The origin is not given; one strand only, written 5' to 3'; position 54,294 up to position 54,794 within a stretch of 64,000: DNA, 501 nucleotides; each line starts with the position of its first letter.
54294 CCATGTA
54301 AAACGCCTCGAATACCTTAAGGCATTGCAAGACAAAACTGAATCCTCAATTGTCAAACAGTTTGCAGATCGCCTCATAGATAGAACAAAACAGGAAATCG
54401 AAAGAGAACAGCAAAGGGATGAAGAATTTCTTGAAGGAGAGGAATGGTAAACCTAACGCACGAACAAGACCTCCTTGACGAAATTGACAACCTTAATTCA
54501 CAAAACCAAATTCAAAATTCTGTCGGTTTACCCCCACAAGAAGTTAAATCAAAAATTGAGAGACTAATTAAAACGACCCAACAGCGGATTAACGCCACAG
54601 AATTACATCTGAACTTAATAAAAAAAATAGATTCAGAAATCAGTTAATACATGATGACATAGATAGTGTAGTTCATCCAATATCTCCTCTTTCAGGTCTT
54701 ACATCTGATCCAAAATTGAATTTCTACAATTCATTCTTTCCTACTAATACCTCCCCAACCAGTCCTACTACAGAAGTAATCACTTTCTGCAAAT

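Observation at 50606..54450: Avs-like STAND NTPase with Mrr-type nuclease effector, split by two +1 frameshifts at poly-A runs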

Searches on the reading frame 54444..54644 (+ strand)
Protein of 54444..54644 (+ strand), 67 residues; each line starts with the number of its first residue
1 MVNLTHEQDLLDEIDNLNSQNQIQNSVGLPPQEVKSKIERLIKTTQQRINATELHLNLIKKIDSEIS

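Call 6: search_protein_families(library=pfam, proteins=[window:54444-54644:+], max_evalue=0.1)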
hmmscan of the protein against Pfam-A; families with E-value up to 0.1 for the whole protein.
window:54444-54644:+ (67 aa): 3 families
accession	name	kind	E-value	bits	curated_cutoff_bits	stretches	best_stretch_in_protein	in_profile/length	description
PF23435.1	DUF7121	-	0.012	15.5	29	1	7-64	104-159/307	Family of unknown function (DUF7121)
PF06621.17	SIM_C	-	0.046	14.1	27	1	31-62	202-232/309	Single-minded protein C-terminus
PF08775.15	ParB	-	0.087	13.6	25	1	10-53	29-73/126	ParB family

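Call 7: search_protein_families(library=padloc, proteins=[window:54444-54644:+], max_evalue=0.1)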
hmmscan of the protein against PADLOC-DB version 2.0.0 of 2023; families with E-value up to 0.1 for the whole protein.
window:54444-54644:+ (67 aa): 0 families

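Call 8: search_protein_families(library=ncbifam, proteins=[window:54444-54644:+], max_evalue=0.1)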
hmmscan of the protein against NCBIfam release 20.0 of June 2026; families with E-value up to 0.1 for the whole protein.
window:54444-54644:+ (67 aa): 1 family
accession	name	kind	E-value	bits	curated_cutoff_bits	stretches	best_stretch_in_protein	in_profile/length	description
TIGR00010.1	TIGR00010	subfamily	0.046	13.1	206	1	5-49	37-81/253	YchF/TatD family DNA exonuclease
